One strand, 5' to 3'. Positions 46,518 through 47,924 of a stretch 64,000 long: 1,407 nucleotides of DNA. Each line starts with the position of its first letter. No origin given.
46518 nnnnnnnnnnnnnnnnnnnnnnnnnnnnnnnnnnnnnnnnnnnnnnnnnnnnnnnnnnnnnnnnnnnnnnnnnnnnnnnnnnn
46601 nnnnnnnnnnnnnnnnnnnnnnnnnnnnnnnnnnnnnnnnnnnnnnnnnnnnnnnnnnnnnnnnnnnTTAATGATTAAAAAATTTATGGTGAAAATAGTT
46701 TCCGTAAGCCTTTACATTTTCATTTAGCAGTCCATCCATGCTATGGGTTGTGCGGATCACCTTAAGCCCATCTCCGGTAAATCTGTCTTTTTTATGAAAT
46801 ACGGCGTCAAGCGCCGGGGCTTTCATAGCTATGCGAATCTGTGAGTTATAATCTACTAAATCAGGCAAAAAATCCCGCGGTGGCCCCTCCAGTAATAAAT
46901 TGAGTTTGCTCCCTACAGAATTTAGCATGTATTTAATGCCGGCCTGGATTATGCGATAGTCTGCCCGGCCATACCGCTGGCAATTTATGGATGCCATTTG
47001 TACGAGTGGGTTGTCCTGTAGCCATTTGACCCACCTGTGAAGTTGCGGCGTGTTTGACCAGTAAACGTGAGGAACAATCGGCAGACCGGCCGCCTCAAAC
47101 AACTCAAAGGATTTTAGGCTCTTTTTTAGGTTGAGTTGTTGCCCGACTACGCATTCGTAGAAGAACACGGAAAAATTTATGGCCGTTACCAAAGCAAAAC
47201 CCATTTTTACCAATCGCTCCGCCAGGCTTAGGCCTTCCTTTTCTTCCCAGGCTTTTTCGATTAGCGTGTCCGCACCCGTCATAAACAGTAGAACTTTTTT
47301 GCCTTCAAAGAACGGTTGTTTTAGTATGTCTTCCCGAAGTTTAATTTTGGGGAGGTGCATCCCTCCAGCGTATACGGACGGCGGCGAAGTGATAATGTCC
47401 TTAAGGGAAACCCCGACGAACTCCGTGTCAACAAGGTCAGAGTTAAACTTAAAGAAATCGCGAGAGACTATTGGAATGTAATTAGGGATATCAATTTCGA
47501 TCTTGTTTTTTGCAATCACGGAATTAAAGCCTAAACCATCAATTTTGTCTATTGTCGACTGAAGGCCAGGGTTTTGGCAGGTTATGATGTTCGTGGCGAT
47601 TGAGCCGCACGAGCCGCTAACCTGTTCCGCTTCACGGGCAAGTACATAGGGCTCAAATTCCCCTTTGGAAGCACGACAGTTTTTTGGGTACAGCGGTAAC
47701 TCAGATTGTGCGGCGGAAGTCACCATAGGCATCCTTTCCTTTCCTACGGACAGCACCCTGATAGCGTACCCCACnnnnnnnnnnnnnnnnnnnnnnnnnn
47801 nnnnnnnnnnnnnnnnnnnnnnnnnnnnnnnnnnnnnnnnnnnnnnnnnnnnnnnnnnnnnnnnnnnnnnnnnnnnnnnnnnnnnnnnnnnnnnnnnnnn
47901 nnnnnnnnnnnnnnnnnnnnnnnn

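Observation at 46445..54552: Defence island: type III RM with inverted res to mod order, convergent XRE-ImmA module, and divergent unknown 368-aa plus 70-aa gene pair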

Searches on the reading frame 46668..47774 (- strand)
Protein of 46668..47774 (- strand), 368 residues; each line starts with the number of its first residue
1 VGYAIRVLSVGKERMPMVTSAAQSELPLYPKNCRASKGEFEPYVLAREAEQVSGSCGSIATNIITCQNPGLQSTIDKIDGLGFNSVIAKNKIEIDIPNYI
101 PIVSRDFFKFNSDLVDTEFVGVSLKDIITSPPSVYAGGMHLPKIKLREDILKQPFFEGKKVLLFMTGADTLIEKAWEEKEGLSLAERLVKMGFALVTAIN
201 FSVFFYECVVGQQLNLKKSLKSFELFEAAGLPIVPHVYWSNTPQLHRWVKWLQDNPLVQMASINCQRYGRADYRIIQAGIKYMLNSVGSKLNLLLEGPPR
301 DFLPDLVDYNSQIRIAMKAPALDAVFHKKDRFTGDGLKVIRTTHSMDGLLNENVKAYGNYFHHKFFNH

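Call 3: search_protein_families(library=pfam, proteins=[window:46668-47774:-], max_evalue=0.1)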
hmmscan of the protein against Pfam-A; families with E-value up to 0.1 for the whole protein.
window:46668-47774:- (368 aa): 1 family
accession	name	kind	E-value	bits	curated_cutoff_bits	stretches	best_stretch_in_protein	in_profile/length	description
PF14386.11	DUF4417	-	0.028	14.3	28.9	1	168-294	43-164/183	Domain of unknown function (DUF4417)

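Call 4: search_protein_families(library=padloc, proteins=[window:46668-47774:-], max_evalue=0.1)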
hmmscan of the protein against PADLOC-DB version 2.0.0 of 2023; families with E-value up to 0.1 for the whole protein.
window:46668-47774:- (368 aa): 0 families

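Call 5: search_protein_families(library=ncbifam, proteins=[window:46668-47774:-], max_evalue=0.1)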
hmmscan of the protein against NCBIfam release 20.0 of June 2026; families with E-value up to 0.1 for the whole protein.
window:46668-47774:- (368 aa): 0 families

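Call 6: find_homologous_proteins(query=window:46668-47774:-)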
Query window:46668-47774:- (368 aa): 2 proteins with E <= 0.001 among 3081 candidates.
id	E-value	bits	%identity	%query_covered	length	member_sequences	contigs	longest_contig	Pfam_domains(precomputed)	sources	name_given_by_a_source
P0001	4.2e-237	804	100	96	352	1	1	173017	-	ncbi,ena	-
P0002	3.0e-61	225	37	92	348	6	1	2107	-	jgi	jgi:hypothetical protein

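Call 7: search_protein_families(library=phrogs, proteins=[window:46668-47774:-], max_evalue=0.1)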
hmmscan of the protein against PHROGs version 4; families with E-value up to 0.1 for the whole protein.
window:46668-47774:- (368 aa): 0 families

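Call 8: find_encoding_contigs(protein=P0001, flank=10000, max_places=3)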
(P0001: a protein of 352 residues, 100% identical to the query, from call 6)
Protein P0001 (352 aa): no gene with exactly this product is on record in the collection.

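Call 9: find_encoding_contigs(protein=P0002, flank=10000, max_places=6)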
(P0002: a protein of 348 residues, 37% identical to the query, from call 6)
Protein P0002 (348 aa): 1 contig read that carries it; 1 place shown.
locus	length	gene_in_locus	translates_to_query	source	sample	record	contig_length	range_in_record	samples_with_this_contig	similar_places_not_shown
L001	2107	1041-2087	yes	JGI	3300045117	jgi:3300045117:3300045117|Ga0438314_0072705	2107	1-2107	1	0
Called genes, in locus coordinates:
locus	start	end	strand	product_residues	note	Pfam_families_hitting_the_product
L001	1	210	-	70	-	?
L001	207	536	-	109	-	PF01381:HTH_3, PF12844:HTH_19, PF13443:HTH_26 (weak), PF13560:HTH_31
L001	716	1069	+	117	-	-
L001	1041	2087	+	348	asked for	-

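Call 22: search_protein_representatives(alignment_id=A1)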
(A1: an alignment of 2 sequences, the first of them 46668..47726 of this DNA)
Query: 2 sequences, 363 profile positions. Proteins with E-value up to 0.001 (for the whole library): 559; up to 1e-10: 184; up to 1e-30: 76. The best 150 are listed.
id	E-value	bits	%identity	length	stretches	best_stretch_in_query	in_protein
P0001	3.3e-202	687.6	-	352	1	1-363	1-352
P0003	3.1e-142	490.2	-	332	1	11-354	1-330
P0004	2.8e-101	355.5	-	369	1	13-351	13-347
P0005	2.0e-98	346.1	-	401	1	7-354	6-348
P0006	1.6e-91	323.4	-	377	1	1-353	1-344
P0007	4.2e-86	305.6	-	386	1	13-351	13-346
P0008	2.2e-83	296.6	-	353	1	5-358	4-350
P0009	9.7e-82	291.2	-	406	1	11-351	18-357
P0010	1.2e-81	290.8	-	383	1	3-351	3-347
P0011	2.3e-79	283.4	-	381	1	9-315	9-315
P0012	1.5e-78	280.7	-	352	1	6-353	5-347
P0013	2.9e-77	276.4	-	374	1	1-352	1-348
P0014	4.2e-75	269.4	-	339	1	22-352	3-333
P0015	2.9e-74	266.6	-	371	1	4-354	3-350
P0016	2.0e-72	260.6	-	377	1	6-360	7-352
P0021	1.3e-68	248.0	-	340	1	11-311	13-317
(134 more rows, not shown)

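Call 24: search_protein_families(library=pfam, alignment_id=A2, max_evalue=0.01)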
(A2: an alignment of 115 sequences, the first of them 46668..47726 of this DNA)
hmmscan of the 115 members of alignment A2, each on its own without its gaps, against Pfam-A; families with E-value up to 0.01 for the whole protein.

A. member 1, window:46668-47726:- (352 aa): 0 families

B. families by the number of members that match (of 115 scanned): 3 families
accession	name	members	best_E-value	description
PF14386.11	DUF4417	48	7e-11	Domain of unknown function (DUF4417)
PF15851.11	DUF4723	1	0.0047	Domain of unknown function (DUF4723)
PF13911.12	AhpC-TSA_2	1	0.0092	AhpC/TSA antioxidant enzyme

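Call 25: search_solved_structures(query=A2, max_evalue=1, show_alignments=2)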
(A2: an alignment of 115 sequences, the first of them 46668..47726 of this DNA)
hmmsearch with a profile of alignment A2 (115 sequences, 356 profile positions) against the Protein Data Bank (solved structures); distinct sequences matched with E-value up to 1: 2.
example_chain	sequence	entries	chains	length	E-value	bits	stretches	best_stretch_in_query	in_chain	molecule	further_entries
8g9t_A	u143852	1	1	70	0.35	13.1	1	222-246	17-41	AcrIC9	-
8hjj_A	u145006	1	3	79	0.42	12.8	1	222-246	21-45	Anti-CRISPR protein Type I-C9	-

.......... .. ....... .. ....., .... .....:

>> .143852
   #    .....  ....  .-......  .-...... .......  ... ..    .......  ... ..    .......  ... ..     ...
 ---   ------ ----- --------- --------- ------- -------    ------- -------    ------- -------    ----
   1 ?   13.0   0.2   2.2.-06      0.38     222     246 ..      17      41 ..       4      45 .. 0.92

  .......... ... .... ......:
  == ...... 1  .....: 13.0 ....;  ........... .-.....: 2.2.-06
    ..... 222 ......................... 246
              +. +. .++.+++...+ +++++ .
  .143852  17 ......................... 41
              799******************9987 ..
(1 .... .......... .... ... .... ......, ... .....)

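Call 35: predict_structure(alignment_id=A2)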
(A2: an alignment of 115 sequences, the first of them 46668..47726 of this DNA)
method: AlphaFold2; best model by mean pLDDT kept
length: 352 residues; sequences in the alignment: 115
mean_pLDDT: 94.5   pTM: 0.92
mean pLDDT of the five models: 94.5, 94.0, 93.8, 93.7, 93.5
residues with pLDDT >= 90: 321; 70-90: 15; 50-70: 9; < 50: 7
segments of 3 or more residues with pLDDT < 50: 1-4, 6-8
pLDDT, mean of each block of 10 residues (from residue 1): 47 78 97 89 82 96 98 97 98 98 98 95 95 98 98 96 95 98 96 96 98 98 97 98 98 96 98 97 97 98 98 96 98 98 97 88
secondary structure, 60 per line:
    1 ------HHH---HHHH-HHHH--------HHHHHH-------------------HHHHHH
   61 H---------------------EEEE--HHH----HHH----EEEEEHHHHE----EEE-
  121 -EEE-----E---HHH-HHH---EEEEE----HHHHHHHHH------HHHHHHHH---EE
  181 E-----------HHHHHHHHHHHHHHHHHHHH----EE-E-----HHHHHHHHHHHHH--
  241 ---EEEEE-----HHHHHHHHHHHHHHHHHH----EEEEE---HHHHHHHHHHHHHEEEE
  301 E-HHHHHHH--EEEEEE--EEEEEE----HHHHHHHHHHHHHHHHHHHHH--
elements in order: H13-16 H18-21 H30-35 H55-61 E83-86 E103-107 H108-111 E117-119 E122-124 E144-148 H153-161 H168-175 E179-181 H193-212 H226-238 E244-248 H254-271 E276-280 H284-296 E297-301 H303-309 E312-317 E320-325 H330-350

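Call 39: fold_search(model_id=the predicted structure, library=pdb)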
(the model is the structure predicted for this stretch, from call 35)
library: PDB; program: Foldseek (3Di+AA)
matches with E <= 10: 1303; with E <= 0.001: 69
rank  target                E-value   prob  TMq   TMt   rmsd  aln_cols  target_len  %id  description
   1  7a3x                  4.3e-05  1.00  0.52  0.51   5.3       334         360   10  tRNA-guanine transglycosylase C158S/C281S/Y330C/H333A mutant in complex with sulfolane (released 2021-06-16)
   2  7b2i_C                4.3e-05  1.00  0.47  0.44   6.3       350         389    9  Heterodimeric tRNA-Guanine Transglycosylase from mouse (released 2021-12-08)
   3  7a4x                  5.1e-05  1.00  0.50  0.47   5.6       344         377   10  tRNA-guanine transglycosylase C158S/C281S/Y330C/H333A mutant in complex with dimethyl sulfoxide (released 2021-06-16)
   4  7owz_C                6.4e-05  1.00  0.50  0.46   5.9       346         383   10  Heterodimeric murine tRNA-guanine transglycosylase in complex with queuine and in the presence of Anderson-Evans type  (released 2022-07-13)
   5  7apl                  7.2e-05  1.00  0.48  0.46   6.0       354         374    9  tRNA-guanine transglycosylase G87C mutant spin-labeled with MTSL (released 2020-10-28)
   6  7a4k                  1.3e-04  1.00  0.50  0.46   5.6       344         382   10  tRNA-guanine transglycosylase C158S/C281S/Y330C/H333A mutant in complex with tetramethylene sulfoxide (released 2021-06-16)
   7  4gh1                  1.3e-04  1.00  0.50  0.49   5.8       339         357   10  tRNA Guanine Transglycosylase in complex with morpholine substituted lin-benzohypoxanthine inhibitor (released 2013-09-04)
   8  9cm1_0                1.9e-04  1.00  0.38  0.53   5.7       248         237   14  Novel designed icosahedral nanoparticle I3-D12 (released 2025-07-16)
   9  6h42_B                2.1e-04  1.00  0.50  0.46   6.7       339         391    9  crystal structure of the human TGT catalytic subunit QTRT1 (released 2018-09-05)
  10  1j2b_A                2.2e-04  1.00  0.48  0.31   6.2       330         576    9  Crystal Structure Of Archaeosine tRNA-Guanine Transglycosylase Complexed With lambda-form tRNA(Val) (released 2003-05-27)
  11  6h42_A                2.5e-04  1.00  0.47  0.42   7.8       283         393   11  crystal structure of the human TGT catalytic subunit QTRT1 (released 2018-09-05)
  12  7ovs_C                2.5e-04  1.00  0.48  0.45   8.4       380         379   10  Heterodimeric murine tRNA-guanine transglycosylase in the presence of Anderson-Evans type (TEW) and Strandberg type po (released 2022-06-22)
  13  7adn                  2.8e-04  1.00  0.49  0.46   5.7       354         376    9  apo tRNA-guanine transglycosylase C158S/C281S/Y330C/H333A mutant (released 2021-06-16)
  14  6h62_B                2.9e-04  1.00  0.47  0.45   7.3       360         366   10  QTRT1, the catalytic subunit of murine tRNA-Guanine Transglycosylase (released 2019-08-14)
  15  7apm                  3.1e-04  1.00  0.51  0.48   7.1       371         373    9  tRNA-guanine transglycosylase H319C mutant spin-labeled with MTSL. (released 2020-10-28)
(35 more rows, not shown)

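Call 40: find_related_loci(query=window:46668-47726:-, collection=genome_contigs, flank=10000)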
Query window:46668-47726:- (352 aa) in genome_contigs; peptide patterns used: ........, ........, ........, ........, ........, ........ (x = any residue, [..] = any of these).
77 stretches matched a pattern, but none encodes a relative of the query by tblastn (E <= 1e-3).

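Call 41: find_homologous_proteins(query=A2, max_evalue=1e-10)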
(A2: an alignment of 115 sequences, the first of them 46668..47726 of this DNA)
Query A2 (115 sequences) (352 aa, profile of the alignment): 9 proteins with E <= 1e-10 among 6923 candidates.
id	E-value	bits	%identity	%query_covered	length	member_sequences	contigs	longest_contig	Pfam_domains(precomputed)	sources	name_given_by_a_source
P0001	1.3e-108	381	100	100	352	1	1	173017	-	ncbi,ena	-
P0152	4.5e-106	373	35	86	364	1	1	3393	-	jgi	jgi:hypothetical protein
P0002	2.5e-101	357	37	97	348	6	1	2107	-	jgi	jgi:hypothetical protein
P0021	1.9e-100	354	37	89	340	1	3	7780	-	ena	-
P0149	5.7e-65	238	22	81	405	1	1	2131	-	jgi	jgi:Domain of unknown function (DUF4417)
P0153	6.1e-55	205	29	75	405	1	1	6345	-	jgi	jgi:hypothetical protein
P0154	1.0e-54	204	25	87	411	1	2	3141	-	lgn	-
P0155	5.9e-53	198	27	89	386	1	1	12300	-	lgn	-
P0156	1.6e-47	180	27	77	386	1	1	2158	-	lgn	-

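Call 42: find_encoding_contigs(protein=P0021, flank=8000, max_places=3)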
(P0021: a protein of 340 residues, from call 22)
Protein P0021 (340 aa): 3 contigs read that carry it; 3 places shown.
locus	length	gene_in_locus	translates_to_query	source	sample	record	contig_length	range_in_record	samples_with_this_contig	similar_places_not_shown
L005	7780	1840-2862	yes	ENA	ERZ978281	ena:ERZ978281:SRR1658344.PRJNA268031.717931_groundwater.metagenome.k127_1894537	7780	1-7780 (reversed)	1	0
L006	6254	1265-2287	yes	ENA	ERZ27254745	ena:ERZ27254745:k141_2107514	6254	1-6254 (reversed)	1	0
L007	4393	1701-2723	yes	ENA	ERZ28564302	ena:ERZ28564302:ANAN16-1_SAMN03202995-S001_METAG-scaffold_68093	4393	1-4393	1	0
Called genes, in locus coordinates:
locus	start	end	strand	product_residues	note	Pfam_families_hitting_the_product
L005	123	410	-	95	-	PF18932:DUF5681 (weak)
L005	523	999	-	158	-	PF06114:Peptidase_M78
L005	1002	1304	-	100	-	PF13560:HTH_31, PF12844:HTH_19 (weak), PF01381:HTH_3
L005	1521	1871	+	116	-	-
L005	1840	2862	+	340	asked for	-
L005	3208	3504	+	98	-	-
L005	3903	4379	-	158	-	-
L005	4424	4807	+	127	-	PF13419:HAD_2 (weak)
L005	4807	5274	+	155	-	PF18931:DUF5680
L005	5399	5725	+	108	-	PF09876:DUF2103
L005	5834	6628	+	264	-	PF23441:SDR (faint), PF00106:adh_short, PF08659:KR, PF13561:adh_short_C2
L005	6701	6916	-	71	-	-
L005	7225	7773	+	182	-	-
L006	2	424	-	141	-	?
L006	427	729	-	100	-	PF13560:HTH_31, PF12844:HTH_19 (weak), PF01381:HTH_3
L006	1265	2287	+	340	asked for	-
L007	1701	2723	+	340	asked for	-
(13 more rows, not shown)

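Call 43: find_encoding_contigs(protein=P0155, flank=8000, max_places=3)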
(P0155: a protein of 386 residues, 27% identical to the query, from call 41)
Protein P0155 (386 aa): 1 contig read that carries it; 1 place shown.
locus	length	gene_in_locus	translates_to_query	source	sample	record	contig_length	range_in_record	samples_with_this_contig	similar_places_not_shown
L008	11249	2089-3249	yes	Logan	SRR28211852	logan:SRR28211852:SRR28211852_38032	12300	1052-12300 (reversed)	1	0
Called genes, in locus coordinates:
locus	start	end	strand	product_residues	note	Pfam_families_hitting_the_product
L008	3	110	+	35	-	?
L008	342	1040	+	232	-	-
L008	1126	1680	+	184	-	-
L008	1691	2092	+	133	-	-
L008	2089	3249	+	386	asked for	-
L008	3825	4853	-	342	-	-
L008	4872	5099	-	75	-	-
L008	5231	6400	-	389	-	PF10282:Lactonase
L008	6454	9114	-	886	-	PF12704:MacB_PCD, PF02687:FtsX, PF12704:MacB_PCD, PF02687:FtsX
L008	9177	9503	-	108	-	PF03551:PadR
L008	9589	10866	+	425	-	-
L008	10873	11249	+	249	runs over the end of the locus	-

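Call 44: find_encoding_contigs(protein=P0153, flank=8000, max_places=3)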
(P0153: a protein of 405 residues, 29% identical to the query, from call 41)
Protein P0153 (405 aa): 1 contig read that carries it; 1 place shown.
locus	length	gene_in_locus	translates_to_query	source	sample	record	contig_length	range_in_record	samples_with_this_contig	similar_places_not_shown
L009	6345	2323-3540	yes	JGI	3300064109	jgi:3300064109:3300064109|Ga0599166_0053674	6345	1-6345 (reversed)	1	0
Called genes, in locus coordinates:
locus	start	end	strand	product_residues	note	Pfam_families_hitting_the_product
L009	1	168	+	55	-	?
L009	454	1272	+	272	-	-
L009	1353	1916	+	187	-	-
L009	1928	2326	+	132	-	-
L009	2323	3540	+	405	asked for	-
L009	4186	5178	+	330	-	PF00248:Aldo_ket_red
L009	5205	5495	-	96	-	PF05164:ZapA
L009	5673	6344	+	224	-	?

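Call 45: find_encoding_contigs(protein=P0152, flank=8000, max_places=3)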
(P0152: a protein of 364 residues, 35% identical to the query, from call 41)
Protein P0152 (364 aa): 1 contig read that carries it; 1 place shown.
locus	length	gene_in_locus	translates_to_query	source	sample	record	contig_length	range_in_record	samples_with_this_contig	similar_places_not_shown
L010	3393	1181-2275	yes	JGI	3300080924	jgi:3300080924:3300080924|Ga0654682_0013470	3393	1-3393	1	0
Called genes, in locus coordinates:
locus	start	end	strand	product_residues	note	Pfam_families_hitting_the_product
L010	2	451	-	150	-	?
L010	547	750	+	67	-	-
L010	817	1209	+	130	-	-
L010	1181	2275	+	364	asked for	-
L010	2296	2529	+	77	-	PF09954:DUF2188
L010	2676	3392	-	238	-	?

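Call 62: fold_search(model_id=the predicted structure, library=viral)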
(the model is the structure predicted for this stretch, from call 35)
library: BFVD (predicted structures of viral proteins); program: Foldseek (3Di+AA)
matches with E <= 10: 764; with E <= 0.001: 14
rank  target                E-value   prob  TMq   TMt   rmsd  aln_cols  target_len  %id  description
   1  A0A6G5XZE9            1.3e-05  1.00  0.44  0.36   6.4       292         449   11  (no name in the UniProt tables at hand)
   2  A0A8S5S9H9            1.6e-05  1.00  0.47  0.52  11.2       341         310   11  Uncharacterized protein [Myoviridae sp. ctByu2]
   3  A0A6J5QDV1            3.7e-05  1.00  0.43  0.46   8.0       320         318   12  Uncharacterized protein [uncultured Caudovirales phage]
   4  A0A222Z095            4.5e-05  1.00  0.42  0.40   6.9       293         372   12  Queuine tRNA-ribosyltransferase [Mycobacterium phage Bella96]
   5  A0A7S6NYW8            6.3e-05  1.00  0.35  0.45   8.2       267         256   14  (no name in the UniProt tables at hand)
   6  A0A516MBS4            9.5e-05  1.00  0.48  0.57   6.4       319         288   10  (no name in the UniProt tables at hand)
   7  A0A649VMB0            1.3e-04  1.00  0.49  0.60   5.3       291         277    8  Queuine tRNA-ribosyltransferase [Arthrobacter phage Mufasa8]
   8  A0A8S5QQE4            1.6e-04  1.00  0.47  0.26   6.0       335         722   10  Uncharacterized protein [Myoviridae sp. ctgXL3]
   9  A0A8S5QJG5            2.0e-04  1.00  0.36  0.47   5.7       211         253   10  Uncharacterized protein [Siphoviridae sp. ctiOl67]
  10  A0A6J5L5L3            4.9e-04  1.00  0.38  0.30   7.8       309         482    9  Uncharacterized protein [uncultured Caudovirales phage]
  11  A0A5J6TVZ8            5.8e-04  1.00  0.37  0.45  14.1       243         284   16  (no name in the UniProt tables at hand)
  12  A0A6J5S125            8.3e-04  1.00  0.42  0.36   6.1       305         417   10  Uncharacterized protein [uncultured Caudovirales phage]
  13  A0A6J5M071            9.8e-04  1.00  0.40  0.41   6.6       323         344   10  Uncharacterized protein [uncultured Caudovirales phage]
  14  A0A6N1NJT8            9.8e-04  0.99  0.39  0.37   8.1       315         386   11  Uncharacterized protein [Tupanvirus deep ocean]
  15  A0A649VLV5            1.0e-03  1.00  0.43  0.47  13.2       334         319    9  Queuine tRNA-ribosyltransferase [Microbacterium phage Megan]
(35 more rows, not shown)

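Call 64: find_related_loci(query=A5, collection=metagenome_contigs, flank=5000)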
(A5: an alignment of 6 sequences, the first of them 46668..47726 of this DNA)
Query A5 (352 aa) in metagenome_contigs; peptide patterns used: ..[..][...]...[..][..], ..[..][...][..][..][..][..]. (x = any residue, [..] = any of these).
159 stretches matched a pattern; 25 encode a relative of the query (tblastn E <= 1e-3); 25 distinct loci.
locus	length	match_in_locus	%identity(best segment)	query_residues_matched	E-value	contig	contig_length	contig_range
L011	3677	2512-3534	40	12-349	2e-88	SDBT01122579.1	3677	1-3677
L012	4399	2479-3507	40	9-349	7e-87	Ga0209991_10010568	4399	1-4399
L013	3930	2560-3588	40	9-349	4e-87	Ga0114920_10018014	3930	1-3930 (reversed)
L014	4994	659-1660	37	12-344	3e-70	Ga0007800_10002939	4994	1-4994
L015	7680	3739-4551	40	5-287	1e-67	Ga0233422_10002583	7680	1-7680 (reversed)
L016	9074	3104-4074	41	12-344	9e-63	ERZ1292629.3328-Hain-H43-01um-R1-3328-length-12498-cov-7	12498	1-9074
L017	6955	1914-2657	39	3-250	4e-49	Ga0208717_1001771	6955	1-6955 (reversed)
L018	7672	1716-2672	33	9-323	1e-48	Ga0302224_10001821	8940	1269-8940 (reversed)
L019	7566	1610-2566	33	9-323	1e-48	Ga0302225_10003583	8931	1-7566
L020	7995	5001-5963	31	3-325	3e-48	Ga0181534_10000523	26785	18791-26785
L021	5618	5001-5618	41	5-222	2e-47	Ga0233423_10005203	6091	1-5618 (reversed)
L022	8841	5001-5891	34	17-313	1e-46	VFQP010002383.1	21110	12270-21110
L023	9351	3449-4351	33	12-312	5e-46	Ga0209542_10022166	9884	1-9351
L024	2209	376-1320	31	1-312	2e-46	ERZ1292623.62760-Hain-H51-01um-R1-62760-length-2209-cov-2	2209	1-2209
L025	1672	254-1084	35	4-281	2e-46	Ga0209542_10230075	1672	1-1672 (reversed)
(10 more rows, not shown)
